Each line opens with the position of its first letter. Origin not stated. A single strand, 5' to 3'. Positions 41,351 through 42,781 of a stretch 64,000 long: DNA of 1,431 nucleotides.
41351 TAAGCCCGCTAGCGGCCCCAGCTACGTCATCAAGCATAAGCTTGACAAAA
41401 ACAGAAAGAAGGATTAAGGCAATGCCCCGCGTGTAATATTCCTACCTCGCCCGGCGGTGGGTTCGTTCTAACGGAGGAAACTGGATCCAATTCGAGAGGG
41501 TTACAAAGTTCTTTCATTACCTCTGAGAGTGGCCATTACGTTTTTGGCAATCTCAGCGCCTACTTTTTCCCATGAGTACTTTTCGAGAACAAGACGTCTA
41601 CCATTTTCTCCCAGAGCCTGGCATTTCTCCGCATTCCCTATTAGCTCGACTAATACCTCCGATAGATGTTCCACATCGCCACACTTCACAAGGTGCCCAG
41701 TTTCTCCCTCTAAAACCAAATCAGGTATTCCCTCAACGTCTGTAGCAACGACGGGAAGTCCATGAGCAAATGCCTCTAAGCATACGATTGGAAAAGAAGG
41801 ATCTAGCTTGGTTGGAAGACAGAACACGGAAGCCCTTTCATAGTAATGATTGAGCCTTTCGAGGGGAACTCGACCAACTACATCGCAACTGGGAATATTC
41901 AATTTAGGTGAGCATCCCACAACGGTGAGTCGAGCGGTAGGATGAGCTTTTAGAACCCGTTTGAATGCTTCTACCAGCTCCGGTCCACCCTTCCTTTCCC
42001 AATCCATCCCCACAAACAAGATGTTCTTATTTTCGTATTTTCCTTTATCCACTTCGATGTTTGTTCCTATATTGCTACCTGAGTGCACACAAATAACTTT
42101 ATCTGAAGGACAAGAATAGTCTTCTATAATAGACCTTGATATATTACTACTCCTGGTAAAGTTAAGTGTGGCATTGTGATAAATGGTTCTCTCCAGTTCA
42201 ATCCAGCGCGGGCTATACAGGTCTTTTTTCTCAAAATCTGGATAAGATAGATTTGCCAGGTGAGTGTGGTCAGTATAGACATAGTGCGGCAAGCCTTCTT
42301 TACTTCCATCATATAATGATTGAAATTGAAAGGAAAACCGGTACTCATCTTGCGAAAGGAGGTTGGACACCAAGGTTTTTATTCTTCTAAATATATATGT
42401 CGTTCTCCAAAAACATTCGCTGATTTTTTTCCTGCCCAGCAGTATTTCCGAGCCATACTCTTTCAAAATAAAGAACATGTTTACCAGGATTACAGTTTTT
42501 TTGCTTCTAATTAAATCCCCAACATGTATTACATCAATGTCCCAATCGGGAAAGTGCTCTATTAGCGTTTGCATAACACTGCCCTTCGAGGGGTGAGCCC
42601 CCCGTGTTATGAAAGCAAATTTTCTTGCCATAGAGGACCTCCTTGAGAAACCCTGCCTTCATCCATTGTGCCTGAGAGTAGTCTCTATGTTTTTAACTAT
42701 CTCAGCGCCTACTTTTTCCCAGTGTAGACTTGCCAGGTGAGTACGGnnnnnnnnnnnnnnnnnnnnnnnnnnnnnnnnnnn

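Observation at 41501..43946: Glycosyltransferase paralog hijacked in frame by a foreign acyltransferase-like cassette, leaving a 100-bp remnant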

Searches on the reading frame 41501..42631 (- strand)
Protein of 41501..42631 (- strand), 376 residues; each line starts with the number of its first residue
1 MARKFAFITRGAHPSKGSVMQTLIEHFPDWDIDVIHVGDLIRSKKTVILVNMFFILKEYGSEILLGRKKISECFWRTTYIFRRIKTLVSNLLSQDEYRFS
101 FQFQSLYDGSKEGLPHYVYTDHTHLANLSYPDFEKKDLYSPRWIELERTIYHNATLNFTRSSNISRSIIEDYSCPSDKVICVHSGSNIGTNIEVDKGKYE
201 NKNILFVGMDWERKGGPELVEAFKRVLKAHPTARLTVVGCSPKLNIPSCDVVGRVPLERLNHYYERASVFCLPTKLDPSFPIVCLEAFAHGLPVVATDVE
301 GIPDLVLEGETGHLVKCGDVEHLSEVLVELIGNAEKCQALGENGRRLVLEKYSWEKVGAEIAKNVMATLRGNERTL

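Call 4: search_protein_families(library=pfam, proteins=[window:41501-42631:-], max_evalue=0.01)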
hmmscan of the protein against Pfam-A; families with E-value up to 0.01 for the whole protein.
window:41501-42631:- (376 aa): 5 families
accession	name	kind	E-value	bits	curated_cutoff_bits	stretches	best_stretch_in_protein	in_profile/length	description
PF00534.26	Glycos_transf_1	-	1.1e-27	97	26.4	1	197-346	10-171/172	Glycosyl transferases group 1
PF13692.12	Glyco_trans_1_4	-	9.7e-27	94.4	27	1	202-332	2-141/142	Glycosyl transferases group 1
PF13524.12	Glyco_trans_1_2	-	8.8e-07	29.4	25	1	225-361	7-142/144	Glycosyl transferase-like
PF20706.3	GT4-conflict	-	5.1e-05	22.9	26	0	258-308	273-322/385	Family 4 Glycosyltransferase in conflict systems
PF13439.12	Glyco_transf_4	-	0.00045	20.7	28.5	1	116-185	98-165/170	Glycosyltransferase Family 4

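Call 30: find_homologous_proteins(query=window:41501-42631:-, max_evalue=1e-10)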
Query window:41501-42631:- (376 aa): 1154 proteins with E <= 1e-10 among 5050 candidates; the best 120 are listed.
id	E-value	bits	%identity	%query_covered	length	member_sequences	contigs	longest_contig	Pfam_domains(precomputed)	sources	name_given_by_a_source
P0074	2.1e-256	868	100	100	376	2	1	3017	PF00534.27,PF13524.13,PF13692.13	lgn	-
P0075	3.0e-213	726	82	99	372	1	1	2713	PF00534.27,PF13692.13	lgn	-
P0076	3.4e-212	722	79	99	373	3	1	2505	PF00534.27,PF13692.13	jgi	jgi:glycosyltransferase involved in cell wall biosynthesis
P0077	2.5e-199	680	83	93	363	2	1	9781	PF00534.27,PF13524.13,PF20706.4,PF13692.13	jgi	jgi:glycosyltransferase involved in cell wall biosynthesis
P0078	3.0e-197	673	77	99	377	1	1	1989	PF00534.27,PF13524.13,PF20706.4,PF13692.13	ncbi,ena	-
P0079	5.4e-197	672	75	98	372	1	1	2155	PF00534.27,PF13524.13,PF13692.13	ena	-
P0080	1.5e-196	671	75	98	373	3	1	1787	PF00534.27,PF13524.13,PF13692.13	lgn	-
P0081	1.4e-195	668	76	99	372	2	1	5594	PF00534.27,PF13524.13,PF20706.4,PF13692.13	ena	-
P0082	1.2e-193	661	82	91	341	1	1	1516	PF00534.27,PF13524.13,PF13692.13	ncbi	-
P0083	4.6e-193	659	77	99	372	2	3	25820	PF00534.27,PF20706.4,PF13692.13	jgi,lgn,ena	-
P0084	4.8e-192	656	74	98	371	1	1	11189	PF00534.27,PF13692.13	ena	-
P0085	7.1e-189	646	70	99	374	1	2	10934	PF00534.27,PF13524.13,PF13692.13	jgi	jgi:glycosyltransferase involved in cell wall biosynthesis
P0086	2.3e-183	627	71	99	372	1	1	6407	PF00534.27,PF13524.13,PF13692.13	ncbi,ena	-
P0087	1.8e-180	618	72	98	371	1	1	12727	PF00534.27,PF13692.13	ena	-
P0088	1.9e-180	618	72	98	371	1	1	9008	PF00534.27,PF13524.13,PF20706.4,PF13692.13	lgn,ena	-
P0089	8.1e-180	616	71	99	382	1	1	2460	PF00534.27,PF13524.13,PF20706.4,PF13692.13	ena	-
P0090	1.3e-168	579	66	99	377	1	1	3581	PF00534.27,PF20706.4,PF13692.13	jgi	jgi:glycosyltransferase involved in cell wall biosynthesis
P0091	2.1e-164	565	64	98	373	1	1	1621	PF00534.27,PF13692.13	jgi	jgi:glycosyltransferase involved in cell wall biosynthesis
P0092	2.6e-164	565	65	98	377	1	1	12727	PF00534.27,PF20706.4,PF13692.13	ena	-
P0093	4.9e-164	564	64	98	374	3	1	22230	PF00534.27,PF13692.13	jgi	jgi:glycosyltransferase involved in cell wall biosynthesis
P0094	9.4e-164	563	63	98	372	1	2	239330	PF00534.27,PF13692.13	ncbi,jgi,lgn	-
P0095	1.8e-163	562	64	99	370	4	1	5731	PF00534.27,PF13692.13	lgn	-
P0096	7.8e-163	560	63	99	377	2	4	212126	PF00534.27,PF13524.13,PF13692.13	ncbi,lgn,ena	-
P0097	1.7e-162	559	65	98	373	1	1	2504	PF00534.27,PF20706.4,PF13692.13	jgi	jgi:glycosyltransferase involved in cell wall biosynthesis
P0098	2.4e-160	552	63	98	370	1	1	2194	PF00534.27,PF13692.13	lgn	-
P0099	3.4e-159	548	61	99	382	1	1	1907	PF00534.27,PF13524.13,PF20706.4,PF13692.13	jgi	jgi:glycosyltransferase involved in cell wall biosynthesis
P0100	3.6e-159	548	65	98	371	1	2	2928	PF00534.27,PF13692.13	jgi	jgi:glycosyltransferase involved in cell wall biosynthesis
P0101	4.1e-159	548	64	98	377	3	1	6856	PF00534.27,PF20706.4,PF13692.13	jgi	jgi:glycosyltransferase involved in cell wall biosynthesis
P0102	8.0e-159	547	63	98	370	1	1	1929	PF00534.27,PF13524.13,PF13692.13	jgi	jgi:glycosyltransferase involved in cell wall biosynthesis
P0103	4.7e-158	544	72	85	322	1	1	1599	PF00534.27,PF13524.13,PF13692.13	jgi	jgi:glycosyltransferase involved in cell wall biosynthesis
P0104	2.3e-157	542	63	99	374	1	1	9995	PF00534.27,PF13524.13,PF20706.4,PF13692.13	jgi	jgi:glycosyltransferase involved in cell wall biosynthesis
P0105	4.8e-157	541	64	98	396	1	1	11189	PF00534.27,PF13692.13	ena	-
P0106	8.6e-155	533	63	98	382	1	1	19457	PF00534.27,PF13692.13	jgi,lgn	jgi:glycosyltransferase involved in cell wall biosynthesis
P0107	5.8e-149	514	59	98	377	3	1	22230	PF00534.27,PF13524.13,PF13692.13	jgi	jgi:glycosyltransferase involved in cell wall biosynthesis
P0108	1.0e-148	513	61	98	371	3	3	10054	PF00534.27,PF13524.13,PF20706.4,PF13692.13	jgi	jgi:glycosyltransferase involved in cell wall biosynthesis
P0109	5.5e-148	511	58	99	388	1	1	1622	PF00534.27,PF13692.13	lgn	-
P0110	8.8e-147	507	58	99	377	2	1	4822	PF00534.27,PF13439.13,PF13692.13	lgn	-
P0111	6.1e-145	501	59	98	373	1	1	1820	PF00534.27,PF13524.13,PF20706.4,PF13692.13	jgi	jgi:glycosyltransferase involved in cell wall biosynthesis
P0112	2.8e-141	489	56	97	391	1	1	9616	PF00534.27,PF13524.13,PF13692.13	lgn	-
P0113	5.5e-141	488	58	98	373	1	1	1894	PF00534.27,PF13692.13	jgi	-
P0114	1.3e-140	487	55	98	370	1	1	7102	PF00534.27,PF13439.13,PF13692.13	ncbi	-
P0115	8.9e-140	484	55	98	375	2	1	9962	PF00534.27,PF13692.13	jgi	-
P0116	1.4e-139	483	58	98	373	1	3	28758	PF00534.27,PF20706.4,PF13692.13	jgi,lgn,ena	-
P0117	4.9e-139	482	57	97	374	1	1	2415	PF00534.27,PF13524.13,PF20706.4,PF13692.13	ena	-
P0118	9.6e-137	474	58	97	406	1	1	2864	PF00534.27,PF20706.4,PF13692.13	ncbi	-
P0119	2.7e-136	473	55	98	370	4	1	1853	PF00534.27,PF13692.13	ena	-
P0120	5.8e-134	465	53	98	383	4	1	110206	PF00534.27,PF13524.13,PF13692.13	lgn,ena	-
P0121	2.0e-132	460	54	98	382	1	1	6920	PF00534.27,PF20706.4,PF13692.13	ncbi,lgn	-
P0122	2.4e-131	456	55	99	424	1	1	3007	PF00534.27,PF13439.13,PF20706.4,PF13692.13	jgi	jgi:glycosyltransferase involved in cell wall biosynthesis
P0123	2.7e-131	456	53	98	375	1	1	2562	PF00534.27,PF13524.13,PF13439.13,PF13692.13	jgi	jgi:glycosyltransferase involved in cell wall biosynthesis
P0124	3.7e-131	456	55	97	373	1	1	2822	PF00534.27,PF13439.13,PF13692.13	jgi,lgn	jgi:glycosyltransferase involved in cell wall biosynthesis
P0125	4.4e-130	452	53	98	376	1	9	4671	PF00534.27,PF13692.13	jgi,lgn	-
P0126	4.8e-130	452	56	90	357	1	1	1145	PF00534.27,PF13692.13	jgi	jgi:glycosyltransferase involved in cell wall biosynthesis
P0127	6.2e-130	452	52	98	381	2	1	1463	PF00534.27,PF20706.4,PF13692.13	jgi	-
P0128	1.5e-129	450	53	99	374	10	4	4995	PF00534.27,PF20706.4,PF13692.13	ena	-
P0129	4.7e-128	445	50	98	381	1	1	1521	PF00534.27,PF20706.4,PF13692.13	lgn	-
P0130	6.1e-128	445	52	98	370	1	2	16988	PF00534.27,PF13524.13,PF13439.13,PF20706.4,PF13692.13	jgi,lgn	jgi:glycosyltransferase involved in cell wall biosynthesis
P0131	1.2e-127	444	53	98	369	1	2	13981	PF00534.27,PF13524.13,PF13692.13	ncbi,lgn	-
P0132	1.4e-127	444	53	98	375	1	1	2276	PF00534.27,PF13439.13,PF13692.13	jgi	jgi:glycosyltransferase involved in cell wall biosynthesis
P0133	5.6e-127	442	52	98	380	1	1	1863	PF00534.27,PF13524.13,PF20706.4,PF13692.13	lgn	-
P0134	1.0e-126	441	53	95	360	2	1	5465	PF00534.27,PF20706.4,PF13692.13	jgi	jgi:glycosyltransferase involved in cell wall biosynthesis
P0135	2.0e-126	440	51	99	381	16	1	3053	PF00534.27,PF13692.13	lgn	-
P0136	2.2e-126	440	55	94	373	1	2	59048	PF00534.27,PF13439.13,PF13692.13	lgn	-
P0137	2.5e-126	440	52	100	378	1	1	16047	PF00534.27,PF13524.13,PF13439.13,PF20706.4,PF13692.13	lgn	-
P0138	2.7e-126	440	51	98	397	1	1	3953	PF00534.27,PF20706.4,PF13692.13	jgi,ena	-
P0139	2.7e-126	440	53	98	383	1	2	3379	PF00534.27,PF13692.13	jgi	jgi:glycosyltransferase involved in cell wall biosynthesis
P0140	4.4e-126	439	52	98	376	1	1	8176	PF00534.27,PF20706.4,PF13692.13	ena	-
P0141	9.9e-126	438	52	98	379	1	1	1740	PF00534.27,PF20706.4,PF13692.13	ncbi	-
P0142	3.7e-125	436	51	98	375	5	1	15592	PF00534.27,PF20706.4,PF13692.13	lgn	-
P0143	4.9e-125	436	50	97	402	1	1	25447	PF00534.27,PF20706.4,PF13692.13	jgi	jgi:glycosyltransferase involved in cell wall biosynthesis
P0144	5.2e-125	435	51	100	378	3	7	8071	PF00534.27,PF13524.13,PF13439.13,PF13692.13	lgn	-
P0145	2.4e-124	433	52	98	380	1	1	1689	PF00534.27,PF13692.13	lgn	-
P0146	3.2e-124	433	54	95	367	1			PF00534.27,PF13439.13,PF20706.4,PF13692.13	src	-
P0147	3.3e-124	433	52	98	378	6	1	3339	PF00534.27,PF13439.13,PF13692.13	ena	-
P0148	3.8e-124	433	50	98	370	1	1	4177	PF00534.27,PF13692.13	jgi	jgi:glycosyltransferase involved in cell wall biosynthesis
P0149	6.6e-124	432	51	98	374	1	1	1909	PF00534.27,PF13524.13,PF20706.4,PF13692.13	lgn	-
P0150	7.9e-124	432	52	100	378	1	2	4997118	PF00534.27,PF13439.13,PF13692.13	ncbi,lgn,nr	ncbi:MAG: glycosyltransferase family 4 protein [Anaerolineae bacterium]|nr:glycosyltransferase famil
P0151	8.3e-124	431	50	98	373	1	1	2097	PF00534.27,PF13524.13,PF13439.13,PF20706.4,PF13692.13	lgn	-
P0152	1.0e-123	431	51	98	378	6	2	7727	PF00534.27,PF13439.13,PF20706.4,PF13692.13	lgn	-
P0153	1.1e-123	431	52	98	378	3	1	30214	PF00534.27,PF13524.13,PF20706.4,PF13692.13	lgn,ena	-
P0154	1.8e-123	430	51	98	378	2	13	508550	PF00534.27,PF13439.13,PF20706.4,PF13692.13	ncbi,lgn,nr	ncbi:MAG: glycosyltransferase family 4 protein [Chloroflexi bacterium]|nr:glycosyltransferase family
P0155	1.9e-123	430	51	98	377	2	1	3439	PF00534.27,PF13439.13,PF20706.4,PF13692.13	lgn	-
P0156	2.1e-123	430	51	98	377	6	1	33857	PF00534.27,PF13439.13,PF20706.4,PF13692.13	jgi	jgi:glycosyltransferase involved in cell wall biosynthesis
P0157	2.9e-123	430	52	98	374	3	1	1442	PF00534.27,PF13524.13,PF20706.4,PF13692.13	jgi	jgi:glycosyltransferase involved in cell wall biosynthesis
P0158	3.3e-123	430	51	98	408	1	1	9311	PF00534.27,PF13692.13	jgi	-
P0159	3.3e-123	429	52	98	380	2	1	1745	PF00534.27,PF13439.13,PF13692.13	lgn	-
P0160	6.3e-123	429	52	95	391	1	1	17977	PF00534.27,PF13692.13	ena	-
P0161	6.6e-123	429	52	98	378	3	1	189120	PF00534.27,PF13439.13,PF13692.13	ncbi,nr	ncbi:MAG TPA: glycosyltransferase family 4 protein [Chloroflexota bacterium]|nr:glycosyltransferase 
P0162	6.8e-123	428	50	98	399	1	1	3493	PF00534.27,PF13524.13,PF20706.4,PF13692.13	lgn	-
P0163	7.4e-123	428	53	98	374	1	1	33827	PF00534.27,PF13692.13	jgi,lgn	jgi:glycosyltransferase involved in cell wall biosynthesis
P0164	8.0e-123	428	53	97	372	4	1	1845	PF00534.27,PF13439.13,PF13692.13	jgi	-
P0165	8.8e-123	428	53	94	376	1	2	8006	PF00534.27,PF13524.13,PF20706.4,PF13692.13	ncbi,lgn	-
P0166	1.4e-122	427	64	75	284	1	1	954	PF00534.27,PF20706.4,PF13692.13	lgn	-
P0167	1.8e-122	427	51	99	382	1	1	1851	PF00534.27,PF13524.13,PF20706.4,PF13692.13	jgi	jgi:glycosyltransferase involved in cell wall biosynthesis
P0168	2.7e-122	426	51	97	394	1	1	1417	PF00534.27,PF13692.13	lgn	-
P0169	3.9e-122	426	49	98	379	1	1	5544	PF00534.27,PF13439.13,PF20706.4,PF13692.13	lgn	-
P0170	1.1e-121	425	71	68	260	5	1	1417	PF00534.27,PF13524.13,PF13692.13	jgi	jgi:glycosyltransferase involved in cell wall biosynthesis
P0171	4.1e-121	423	50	98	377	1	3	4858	PF00534.27,PF13439.13,PF20706.4,PF13692.13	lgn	-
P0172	4.7e-121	422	49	98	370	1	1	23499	PF00534.27,PF13439.13,PF20706.4,PF13692.13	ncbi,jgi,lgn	-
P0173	5.3e-121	422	50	98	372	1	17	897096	PF00534.27,PF13692.13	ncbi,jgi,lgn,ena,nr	ncbi:MAG: glycosyltransferase family 4 protein [Chloroflexi bacterium]|nr:glycosyltransferase family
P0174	5.6e-121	422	52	100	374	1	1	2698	PF00534.27,PF13524.13,PF13692.13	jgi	-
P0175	6.7e-121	422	51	100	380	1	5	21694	PF00534.27,PF13439.13,PF13692.13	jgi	jgi:glycosyltransferase involved in cell wall biosynthesis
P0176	7.6e-121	422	50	98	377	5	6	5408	PF00534.27,PF13524.13,PF20706.4,PF13692.13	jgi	jgi:glycosyltransferase involved in cell wall biosynthesis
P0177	7.6e-121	422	51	94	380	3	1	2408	PF00534.27,PF13692.13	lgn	-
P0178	8.0e-121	422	52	97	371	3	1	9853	PF00534.27,PF20706.4,PF13692.13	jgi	jgi:glycosyltransferase involved in cell wall biosynthesis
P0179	8.3e-121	422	51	99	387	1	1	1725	PF00534.27,PF13524.13,PF13439.13,PF20706.4,PF13692.13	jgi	jgi:glycosyltransferase involved in cell wall biosynthesis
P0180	3.1e-120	420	52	97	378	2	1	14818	PF00534.27,PF13692.13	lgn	-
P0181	5.9e-120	419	50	99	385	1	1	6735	PF00534.27,PF13524.13,PF13439.13,PF13692.13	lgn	-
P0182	7.0e-120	419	51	98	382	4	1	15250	PF00534.27,PF13524.13,PF13439.13,PF20706.4,PF13692.13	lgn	-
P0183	1.2e-119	418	49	97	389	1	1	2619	PF00534.27,PF20706.4,PF13692.13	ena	-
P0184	1.2e-119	418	50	98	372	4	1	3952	PF00534.27,PF13524.13,PF20706.4,PF13692.13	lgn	-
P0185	1.5e-119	418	52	93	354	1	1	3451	PF00534.27,PF13524.13,PF13439.13,PF13692.13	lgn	-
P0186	4.2e-119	416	50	97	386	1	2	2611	PF00534.27,PF13524.13,PF13692.13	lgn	-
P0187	4.7e-119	416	50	99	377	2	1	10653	PF00534.27,PF20706.4,PF13692.13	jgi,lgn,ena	-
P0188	8.2e-119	415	50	97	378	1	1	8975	PF00534.27,PF13524.13,PF13439.13,PF13692.13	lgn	-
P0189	9.4e-119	415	50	98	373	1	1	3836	PF00534.27,PF13439.13,PF13692.13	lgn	-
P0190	1.0e-118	415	51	98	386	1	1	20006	PF00534.27,PF13439.13,PF20706.4,PF13692.13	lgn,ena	-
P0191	1.1e-118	415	51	99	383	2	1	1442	PF00534.27,PF13524.13,PF13692.13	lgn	-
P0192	1.3e-118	414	50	98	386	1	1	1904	PF00534.27,PF13692.13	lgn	-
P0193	2.0e-118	414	52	92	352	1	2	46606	PF00534.27,PF13692.13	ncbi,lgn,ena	-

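Call 33: find_encoding_contigs(protein=P0074, flank=3000, max_places=2)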
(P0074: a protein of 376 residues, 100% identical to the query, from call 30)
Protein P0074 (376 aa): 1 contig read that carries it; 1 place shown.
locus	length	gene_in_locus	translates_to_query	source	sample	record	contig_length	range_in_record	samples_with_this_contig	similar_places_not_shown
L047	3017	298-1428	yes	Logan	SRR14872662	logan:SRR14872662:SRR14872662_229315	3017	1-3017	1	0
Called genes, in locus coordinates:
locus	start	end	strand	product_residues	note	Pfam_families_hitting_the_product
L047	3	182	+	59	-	?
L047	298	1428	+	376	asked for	PF00534:Glycos_transf_1, PF13692:Glyco_trans_1_4, PF13524:Glyco_trans_1_2 (weak)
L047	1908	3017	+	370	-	?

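Call 34: find_encoding_contigs(protein=P0077, flank=6000, max_places=2)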
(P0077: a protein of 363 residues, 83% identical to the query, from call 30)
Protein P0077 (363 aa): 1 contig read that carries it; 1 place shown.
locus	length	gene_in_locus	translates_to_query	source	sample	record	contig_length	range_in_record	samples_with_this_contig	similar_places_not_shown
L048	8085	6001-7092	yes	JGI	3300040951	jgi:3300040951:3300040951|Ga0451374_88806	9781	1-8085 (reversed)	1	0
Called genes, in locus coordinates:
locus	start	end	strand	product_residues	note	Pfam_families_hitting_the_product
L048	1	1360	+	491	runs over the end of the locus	PF04932:Wzy_C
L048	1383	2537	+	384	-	PF13439:Glyco_transf_4, PF13579:Glyco_trans_4_4, PF00534:Glycos_transf_1, PF13692:Glyco_trans_1_4, PF13524:Glyco_trans_1_2 (weak)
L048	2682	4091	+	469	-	PF01943:Polysacc_synt, PF13440:Polysacc_synt_3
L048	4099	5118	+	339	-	PF13506:Glyco_transf_21 (faint), PF00535:Glycos_transf_2, PF10111:Glyco_tranf_2_2, PF13641:Glyco_tranf_2_3, PF13632:Glyco_trans_2_3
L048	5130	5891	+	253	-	PF13489:Methyltransf_23, PF01209:Ubie_methyltran (weak), PF05148:Methyltransf_8 (weak), PF07021:MetW, PF08241:Methyltransf_11, PF08242:Methyltransf_12, PF13649:Methyltransf_25, PF13847:Methyltransf_31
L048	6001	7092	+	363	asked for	PF20706:GT4-conflict (faint), PF00534:Glycos_transf_1, PF13692:Glyco_trans_1_4, PF13524:Glyco_trans_1_2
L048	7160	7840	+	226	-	PF01209:Ubie_methyltran (weak), PF13489:Methyltransf_23, PF08241:Methyltransf_11, PF08242:Methyltransf_12 (weak), PF13649:Methyltransf_25, PF13847:Methyltransf_31 (weak)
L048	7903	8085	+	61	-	?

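Call 35: find_encoding_contigs(protein=P0087, flank=6000, max_places=2)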
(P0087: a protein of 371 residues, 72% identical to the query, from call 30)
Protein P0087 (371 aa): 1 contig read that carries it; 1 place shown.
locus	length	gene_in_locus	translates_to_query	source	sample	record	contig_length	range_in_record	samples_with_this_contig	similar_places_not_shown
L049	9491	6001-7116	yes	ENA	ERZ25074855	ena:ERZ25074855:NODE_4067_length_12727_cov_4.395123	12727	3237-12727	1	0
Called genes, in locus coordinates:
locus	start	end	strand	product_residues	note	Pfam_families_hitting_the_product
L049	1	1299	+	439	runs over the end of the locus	PF00037:Fer4 (weak), PF12797:Fer4_2 (faint), PF12837:Fer4_6 (faint), PF12838:Fer4_7, PF13187:Fer4_9 (weak), PF13237:Fer4_10 (faint), PF04422:FrhB_FdhB_N, PF04432:FrhB_FdhB_C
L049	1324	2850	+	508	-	PF01943:Polysacc_synt, PF13440:Polysacc_synt_3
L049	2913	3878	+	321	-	PF02475:TRM5-TYW2_MTfase, PF05050:Methyltransf_21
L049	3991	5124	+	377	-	PF20706:GT4-conflict (faint), PF00534:Glycos_transf_1, PF13692:Glyco_trans_1_4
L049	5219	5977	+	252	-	PF13489:Methyltransf_23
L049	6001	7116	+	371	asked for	PF00534:Glycos_transf_1, PF13692:Glyco_trans_1_4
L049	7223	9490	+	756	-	?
